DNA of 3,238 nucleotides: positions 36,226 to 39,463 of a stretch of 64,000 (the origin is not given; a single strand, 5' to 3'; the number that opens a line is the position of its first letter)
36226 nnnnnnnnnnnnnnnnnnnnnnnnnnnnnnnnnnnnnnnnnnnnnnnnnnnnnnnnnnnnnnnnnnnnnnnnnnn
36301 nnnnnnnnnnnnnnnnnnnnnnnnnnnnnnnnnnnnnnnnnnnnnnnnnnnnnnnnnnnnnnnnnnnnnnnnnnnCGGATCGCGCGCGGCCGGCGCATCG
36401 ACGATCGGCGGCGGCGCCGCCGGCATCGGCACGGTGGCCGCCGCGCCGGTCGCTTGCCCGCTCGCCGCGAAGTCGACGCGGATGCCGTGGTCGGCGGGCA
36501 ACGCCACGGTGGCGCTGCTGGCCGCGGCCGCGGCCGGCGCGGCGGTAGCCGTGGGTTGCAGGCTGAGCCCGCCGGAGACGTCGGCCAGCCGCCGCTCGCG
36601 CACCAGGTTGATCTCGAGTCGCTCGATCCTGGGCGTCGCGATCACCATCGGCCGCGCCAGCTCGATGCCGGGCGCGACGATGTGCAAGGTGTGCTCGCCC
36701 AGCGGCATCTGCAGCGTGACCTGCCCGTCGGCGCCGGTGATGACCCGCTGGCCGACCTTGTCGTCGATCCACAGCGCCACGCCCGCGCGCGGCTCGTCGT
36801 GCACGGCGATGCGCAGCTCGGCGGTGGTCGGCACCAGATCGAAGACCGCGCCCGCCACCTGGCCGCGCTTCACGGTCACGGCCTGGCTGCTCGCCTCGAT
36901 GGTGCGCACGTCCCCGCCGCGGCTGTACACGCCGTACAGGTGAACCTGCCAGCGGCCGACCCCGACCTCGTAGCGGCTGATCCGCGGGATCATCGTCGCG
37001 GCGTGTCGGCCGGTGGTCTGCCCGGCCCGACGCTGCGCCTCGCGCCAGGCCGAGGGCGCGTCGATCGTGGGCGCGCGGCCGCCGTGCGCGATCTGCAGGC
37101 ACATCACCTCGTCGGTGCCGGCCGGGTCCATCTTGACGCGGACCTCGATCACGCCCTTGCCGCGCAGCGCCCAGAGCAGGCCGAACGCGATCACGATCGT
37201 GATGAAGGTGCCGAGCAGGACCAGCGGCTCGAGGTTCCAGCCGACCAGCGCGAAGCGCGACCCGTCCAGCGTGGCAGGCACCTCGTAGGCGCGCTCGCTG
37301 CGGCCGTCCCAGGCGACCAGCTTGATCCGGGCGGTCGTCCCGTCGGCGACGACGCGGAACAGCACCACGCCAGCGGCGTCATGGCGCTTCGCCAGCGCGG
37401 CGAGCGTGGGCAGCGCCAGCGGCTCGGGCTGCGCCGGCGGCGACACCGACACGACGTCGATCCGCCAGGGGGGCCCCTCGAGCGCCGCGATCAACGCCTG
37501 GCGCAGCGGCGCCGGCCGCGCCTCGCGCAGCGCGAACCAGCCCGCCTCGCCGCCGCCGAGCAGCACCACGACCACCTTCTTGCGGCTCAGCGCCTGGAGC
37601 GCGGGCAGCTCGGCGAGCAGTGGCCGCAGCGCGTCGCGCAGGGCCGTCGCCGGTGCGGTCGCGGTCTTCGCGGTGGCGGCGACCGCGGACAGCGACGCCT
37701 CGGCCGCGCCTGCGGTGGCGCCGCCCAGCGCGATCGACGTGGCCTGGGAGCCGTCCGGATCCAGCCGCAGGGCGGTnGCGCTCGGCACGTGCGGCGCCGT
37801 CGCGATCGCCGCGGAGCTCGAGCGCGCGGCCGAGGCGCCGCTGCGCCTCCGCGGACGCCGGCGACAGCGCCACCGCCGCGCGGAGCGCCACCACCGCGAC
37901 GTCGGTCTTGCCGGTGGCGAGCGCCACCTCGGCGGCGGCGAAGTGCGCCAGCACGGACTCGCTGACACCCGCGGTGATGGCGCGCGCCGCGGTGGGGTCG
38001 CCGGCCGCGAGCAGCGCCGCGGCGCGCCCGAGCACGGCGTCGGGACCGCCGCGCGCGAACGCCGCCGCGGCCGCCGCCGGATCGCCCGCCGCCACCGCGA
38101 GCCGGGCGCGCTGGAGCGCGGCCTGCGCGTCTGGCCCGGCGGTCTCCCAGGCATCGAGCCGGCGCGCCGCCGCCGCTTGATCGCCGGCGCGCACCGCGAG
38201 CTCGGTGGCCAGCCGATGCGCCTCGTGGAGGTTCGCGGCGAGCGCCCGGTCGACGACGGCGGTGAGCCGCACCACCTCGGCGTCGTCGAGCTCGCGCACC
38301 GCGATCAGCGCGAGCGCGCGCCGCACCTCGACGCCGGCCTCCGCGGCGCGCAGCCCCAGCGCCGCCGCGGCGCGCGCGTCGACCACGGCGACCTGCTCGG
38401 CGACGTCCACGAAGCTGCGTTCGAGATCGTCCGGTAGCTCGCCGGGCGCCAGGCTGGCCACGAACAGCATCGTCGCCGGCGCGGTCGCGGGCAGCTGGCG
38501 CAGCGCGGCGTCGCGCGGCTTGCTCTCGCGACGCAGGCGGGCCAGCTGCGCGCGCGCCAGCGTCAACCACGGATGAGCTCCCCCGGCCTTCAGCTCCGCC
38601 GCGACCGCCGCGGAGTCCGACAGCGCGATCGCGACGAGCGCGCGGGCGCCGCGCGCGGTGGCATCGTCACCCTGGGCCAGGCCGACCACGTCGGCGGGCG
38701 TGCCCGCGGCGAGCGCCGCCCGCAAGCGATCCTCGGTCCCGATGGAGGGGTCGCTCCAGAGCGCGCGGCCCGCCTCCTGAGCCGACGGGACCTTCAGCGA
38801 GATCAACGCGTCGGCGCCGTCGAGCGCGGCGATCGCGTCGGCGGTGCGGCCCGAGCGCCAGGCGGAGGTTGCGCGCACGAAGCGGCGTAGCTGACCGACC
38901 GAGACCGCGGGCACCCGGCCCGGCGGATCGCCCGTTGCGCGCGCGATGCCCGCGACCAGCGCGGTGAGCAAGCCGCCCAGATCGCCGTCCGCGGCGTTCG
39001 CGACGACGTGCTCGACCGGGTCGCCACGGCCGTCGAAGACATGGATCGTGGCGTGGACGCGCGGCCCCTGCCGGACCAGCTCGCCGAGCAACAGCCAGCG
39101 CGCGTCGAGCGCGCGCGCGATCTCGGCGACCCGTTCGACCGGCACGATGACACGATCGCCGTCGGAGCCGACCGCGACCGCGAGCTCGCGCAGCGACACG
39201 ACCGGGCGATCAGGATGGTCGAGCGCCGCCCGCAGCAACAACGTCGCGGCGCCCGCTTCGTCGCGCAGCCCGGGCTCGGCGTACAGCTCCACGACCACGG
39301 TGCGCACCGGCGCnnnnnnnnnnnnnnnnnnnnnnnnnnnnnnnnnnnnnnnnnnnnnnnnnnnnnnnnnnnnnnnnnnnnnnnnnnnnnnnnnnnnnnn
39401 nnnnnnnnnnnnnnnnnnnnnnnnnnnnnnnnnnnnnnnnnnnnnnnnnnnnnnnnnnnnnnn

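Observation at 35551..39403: Receptor-kinase-like inverted topology: signal peptide, about 500-aa periplasmic helical-repeat domain, one transmembrane helix, beta-sandwich/PEGA-like domains, C-terminal Hanks kinase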

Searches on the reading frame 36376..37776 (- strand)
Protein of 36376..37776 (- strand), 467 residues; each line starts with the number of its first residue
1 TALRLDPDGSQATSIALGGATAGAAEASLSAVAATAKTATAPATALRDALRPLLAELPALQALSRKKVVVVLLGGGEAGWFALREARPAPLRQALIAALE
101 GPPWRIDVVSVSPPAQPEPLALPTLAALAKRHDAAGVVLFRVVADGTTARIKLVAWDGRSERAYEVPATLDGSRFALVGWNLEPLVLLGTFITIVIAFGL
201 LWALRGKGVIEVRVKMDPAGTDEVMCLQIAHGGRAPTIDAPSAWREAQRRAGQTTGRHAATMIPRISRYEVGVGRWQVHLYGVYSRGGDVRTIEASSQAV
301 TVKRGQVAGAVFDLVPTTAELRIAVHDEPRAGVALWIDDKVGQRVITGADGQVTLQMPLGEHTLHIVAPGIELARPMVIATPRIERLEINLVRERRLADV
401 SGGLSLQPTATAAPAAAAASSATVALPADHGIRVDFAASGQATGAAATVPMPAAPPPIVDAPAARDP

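Call 26: find_homologous_proteins(query=A2, max_evalue=0.001)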
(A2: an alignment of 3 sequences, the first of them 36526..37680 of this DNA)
Query A2 (3 sequences) (385 aa, profile of the alignment): 1 proteins with E <= 0.001 among 8000 candidates.
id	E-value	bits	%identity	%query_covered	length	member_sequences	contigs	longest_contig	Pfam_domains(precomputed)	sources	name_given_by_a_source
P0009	4.7e-138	478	100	73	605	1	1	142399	PF07714.24,PF00069.32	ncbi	-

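Call 29: search_protein_representatives(protein=window:36376-37776:-)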
Query: 467 residues. Proteins with E-value up to 0.001 (for the whole library): 105; up to 1e-10: 89; up to 1e-30: 51. The best 105 are listed.
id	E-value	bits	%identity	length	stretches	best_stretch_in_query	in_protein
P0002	3.7e-78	280.0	42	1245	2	3-430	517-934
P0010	5.2e-78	279.5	41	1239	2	24-462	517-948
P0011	5.7e-63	229.9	44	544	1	198-460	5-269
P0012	5.5e-62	226.7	38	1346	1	2-447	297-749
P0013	3.5e-61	224.0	40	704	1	43-414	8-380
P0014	1.5e-60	222.0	39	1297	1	15-435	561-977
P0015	8.7e-55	203.0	34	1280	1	40-413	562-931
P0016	1.9e-54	201.8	36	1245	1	34-447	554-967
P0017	3.4e-53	197.7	34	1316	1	8-405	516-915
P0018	7.3e-53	196.6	34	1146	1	32-450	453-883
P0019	4.7e-51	190.6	32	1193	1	12-458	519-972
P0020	4.8e-50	187.3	33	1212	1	2-411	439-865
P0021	5.7e-48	180.5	30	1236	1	21-465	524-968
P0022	2.5e-47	178.4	32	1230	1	10-429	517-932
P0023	5.5e-47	177.2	34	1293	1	49-462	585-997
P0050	1.5e-33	132.9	29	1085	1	41-429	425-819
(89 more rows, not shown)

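Call 39: predict_structure(alignment_id=A3)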
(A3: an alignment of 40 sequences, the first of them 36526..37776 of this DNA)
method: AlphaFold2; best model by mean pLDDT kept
length: 417 residues; sequences in the alignment: 40
mean_pLDDT: 89.8   pTM: 0.69
mean pLDDT of the five models: 89.8, 88.8, 88.8, 88.5, 88.3
residues with pLDDT >= 90: 344; 70-90: 17; 50-70: 27; < 50: 29
segments of 3 or more residues with pLDDT < 50: 1-7, 9-21, 404-409
pLDDT, mean of each block of 10 residues (from residue 1): 43 40 53 60 91 97 97 91 96 97 96 92 96 97 97 98 97 96 96 98 94 96 97 95 98 98 98 97 96 93 98 96 96 97 96 97 97 97 96 93 54 52
secondary structure, 60 per line:
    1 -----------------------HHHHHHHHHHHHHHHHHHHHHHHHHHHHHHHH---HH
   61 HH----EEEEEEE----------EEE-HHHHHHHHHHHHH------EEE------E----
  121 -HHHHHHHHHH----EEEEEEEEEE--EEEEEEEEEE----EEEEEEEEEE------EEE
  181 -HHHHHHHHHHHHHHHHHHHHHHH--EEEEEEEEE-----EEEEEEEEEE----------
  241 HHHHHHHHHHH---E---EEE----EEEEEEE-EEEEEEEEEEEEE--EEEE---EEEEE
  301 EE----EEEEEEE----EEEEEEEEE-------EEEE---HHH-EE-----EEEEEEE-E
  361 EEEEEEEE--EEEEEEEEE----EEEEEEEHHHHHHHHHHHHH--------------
elements in order: H24-55 H59-62 E67-73 E84-86 H88-100 E107-109 H122-131 E136-145 E148-157 E162-171 E178-180 H182-204 E207-215 E221-230 H241-251 E259-261 E266-272 E274-286 E289-292 E296-302 E307-313 E318-326 E334-337 E352-358 E360-368 E371-379 E384-390 H391-403

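Call 61: search_protein_families(library=pfam, alignment_id=A3, max_evalue=0.01)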
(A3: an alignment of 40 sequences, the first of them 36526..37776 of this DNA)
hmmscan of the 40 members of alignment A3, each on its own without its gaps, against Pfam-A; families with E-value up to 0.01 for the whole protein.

A. member 1, window:36526-37776:- (417 aa): 0 families

B. families by the number of members that match (of 40 scanned): 24 families
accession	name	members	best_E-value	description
PF00069.31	Pkinase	39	4.3e-58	Protein kinase domain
PF07714.23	PK_Tyr_Ser-Thr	39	1.8e-42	Protein tyrosine and serine/threonine kinase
PF03109.22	ABC1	36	1.3e-08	ABC1 atypical kinase-like domain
PF14559.12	TPR_19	19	4.4e-16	Tetratricopeptide repeat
PF13432.12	TPR_16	12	2.2e-11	Tetratricopeptide repeat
PF01636.29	APH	8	5.9e-07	Phosphotransferase enzyme family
PF13428.12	TPR_14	6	4.6e-08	Tetratricopeptide repeat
PF13431.12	TPR_17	5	3.2e-07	Tetratricopeptide repeat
PF07719.23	TPR_2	4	2.1e-08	Tetratricopeptide repeat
PF12895.13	ANAPC3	4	7.9e-07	Anaphase-promoting complex, cyclosome, subunit 3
PF13620.12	CarboxypepD_reg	4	9.6e-06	Carboxypeptidase regulatory-like domain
PF14531.12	Kinase-like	4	0.0055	Kinase-like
PF13414.12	TPR_11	3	2e-13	TPR repeat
PF13371.12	TPR_9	3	1.5e-05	Tetratricopeptide repeat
PF17667.7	Pkinase_fungal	3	2.7e-05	Fungal protein kinase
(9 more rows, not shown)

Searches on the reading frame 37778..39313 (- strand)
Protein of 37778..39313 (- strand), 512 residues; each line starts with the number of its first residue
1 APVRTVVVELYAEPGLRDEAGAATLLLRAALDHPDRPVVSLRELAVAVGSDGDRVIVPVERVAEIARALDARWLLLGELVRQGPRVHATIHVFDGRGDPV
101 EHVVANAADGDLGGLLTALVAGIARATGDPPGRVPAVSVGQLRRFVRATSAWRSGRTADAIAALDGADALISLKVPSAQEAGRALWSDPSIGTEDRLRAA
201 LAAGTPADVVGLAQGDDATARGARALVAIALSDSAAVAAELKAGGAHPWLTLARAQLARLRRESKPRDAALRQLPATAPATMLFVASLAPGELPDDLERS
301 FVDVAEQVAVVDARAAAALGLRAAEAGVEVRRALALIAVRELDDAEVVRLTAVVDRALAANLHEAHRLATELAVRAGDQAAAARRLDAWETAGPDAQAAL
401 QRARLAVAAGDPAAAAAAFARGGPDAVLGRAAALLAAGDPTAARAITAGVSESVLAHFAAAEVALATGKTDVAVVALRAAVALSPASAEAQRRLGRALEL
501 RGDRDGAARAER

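Call 49: predict_structure(alignment_id=A4)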
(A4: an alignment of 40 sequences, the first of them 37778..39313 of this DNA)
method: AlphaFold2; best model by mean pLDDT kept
length: 512 residues; sequences in the alignment: 40
mean_pLDDT: 96.7   pTM: 0.94
mean pLDDT of the five models: 96.7, 96.4, 96.0, 95.8, 95.5
residues with pLDDT >= 90: 500; 70-90: 11; 50-70: 1; < 50: 0
segments of 3 or more residues with pLDDT < 50: none
pLDDT, mean of each block of 10 residues (from residue 1): 90 96 98 95 94 89 97 98 98 97 97 97 96 96 97 95 96 96 97 98 97 97 98 98 96 98 98 96 97 98 97 97 98 98 97 98 98 98 98 95 98 98 96 98 97 97 98 98 96 97 94 80
secondary structure, 60 per line:
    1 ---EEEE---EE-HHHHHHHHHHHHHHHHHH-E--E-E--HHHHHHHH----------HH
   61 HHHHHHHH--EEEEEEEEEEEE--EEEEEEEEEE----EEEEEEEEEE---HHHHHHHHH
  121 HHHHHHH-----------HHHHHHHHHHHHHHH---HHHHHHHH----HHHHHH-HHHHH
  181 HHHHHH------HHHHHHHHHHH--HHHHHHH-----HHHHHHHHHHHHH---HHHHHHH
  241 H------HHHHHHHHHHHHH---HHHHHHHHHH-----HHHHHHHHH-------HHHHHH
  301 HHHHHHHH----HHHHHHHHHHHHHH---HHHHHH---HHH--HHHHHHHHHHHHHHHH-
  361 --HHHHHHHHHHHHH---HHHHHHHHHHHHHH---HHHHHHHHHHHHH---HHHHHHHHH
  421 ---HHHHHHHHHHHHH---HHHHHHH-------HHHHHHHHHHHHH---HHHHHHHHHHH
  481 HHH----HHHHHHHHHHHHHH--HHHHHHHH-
elements in order: E4-7 H14-31 H41-48 H59-68 E71-82 E85-94 E99-108 H112-127 H139-153 H157-164 H169-174 H176-186 H193-203 H206-212 H218-230 H234-241 H248-260 H264-273 H279-287 H295-308 H313-326 H330-335 H344-359 H363-375 H379-392 H396-408 H412-420 H424-436 H440-446 H454-466 H470-483 H488-501 H504-511

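Call 53: fold_search(model_id=the predicted structure, library=pdb)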
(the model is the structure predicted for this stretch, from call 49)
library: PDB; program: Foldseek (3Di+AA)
matches with E <= 10: 1487; with E <= 0.001: 128
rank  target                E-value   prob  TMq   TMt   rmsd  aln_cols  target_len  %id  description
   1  9qhb                  4.6e-06  1.00  0.26  0.47  10.5       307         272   16  Crystal structure of 16-repeat CTPR protein with eliminated coordination sites (released 2025-10-22)
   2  3fp4_A                6.5e-06  1.00  0.26  0.28  24.6       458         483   13  Crystal structure of Tom71 complexed with Ssa1 C-terminal fragment (released 2009-07-28)
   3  5dse_C                1.8e-05  1.00  0.24  0.18  24.7       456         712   16  Crystal Structure of the TTC7B/Hyccin Complex (released 2015-12-02)
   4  5dse_A                1.9e-05  1.00  0.25  0.24  20.3       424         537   16  Crystal Structure of the TTC7B/Hyccin Complex (released 2015-12-02)
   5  6q6g_J                2.2e-05  1.00  0.30  0.31  24.1       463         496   12  Cryo-EM structure of the APC/C-Cdc20-Cdk2-cyclinA2-Cks2 complex, the D1 box class (released 2019-09-11)
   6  8bbg_D                2.3e-05  1.00  0.28  0.14  12.9       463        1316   13  Structure of the IFT-A complex; anterograde IFT-A train model (released 2022-12-21)
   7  2xpi_D                2.4e-05  1.00  0.25  0.25  22.4       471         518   14  Crystal structure of APC/C hetero-tetramer Cut9-Hcn1 (released 2011-03-30)
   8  1w3b_A                2.6e-05  1.00  0.27  0.33  16.8       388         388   15  The superhelical TPR domain of O-linked GlcNAc transferase reveals structural similarities to importin alpha. (released 2004-09-09)
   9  5l9t_Y                3.1e-05  1.00  0.24  0.29  21.7       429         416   12  Model of human Anaphase-promoting complex/Cyclosome (APC/C-CDH1) with E2 UBE2S poised for polyubiquitination where UBE (released 2016-10-26)
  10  8a3t_H                3.1e-05  1.00  0.27  0.27  24.1       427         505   11  S. cerevisiae APC/C-Cdh1 complex (released 2022-08-31)
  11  9pkq_A                3.1e-05  1.00  0.26  0.28  23.3       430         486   12  Structure of the cytoplasmic domain of unliganded human Tom70, open and closed conformations (released 2026-03-18)
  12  3fp2_A                3.4e-05  1.00  0.24  0.25  25.1       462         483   14  Crystal structure of Tom71 complexed with Hsp82 C-terminal fragment (released 2009-07-28)
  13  8chy                  3.4e-05  1.00  0.17  0.26  14.8       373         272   14  Crystal structure of an 8-repeat consensus TPR superhelix with Zinc. (released 2024-02-21)
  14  8a3t_F                3.9e-05  1.00  0.29  0.30  21.1       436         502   13  S. cerevisiae APC/C-Cdh1 complex (released 2022-08-31)
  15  6bq1_B                4.6e-05  1.00  0.24  0.18  19.8       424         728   17  Human PI4KIIIa lipid kinase complex (released 2017-12-13)
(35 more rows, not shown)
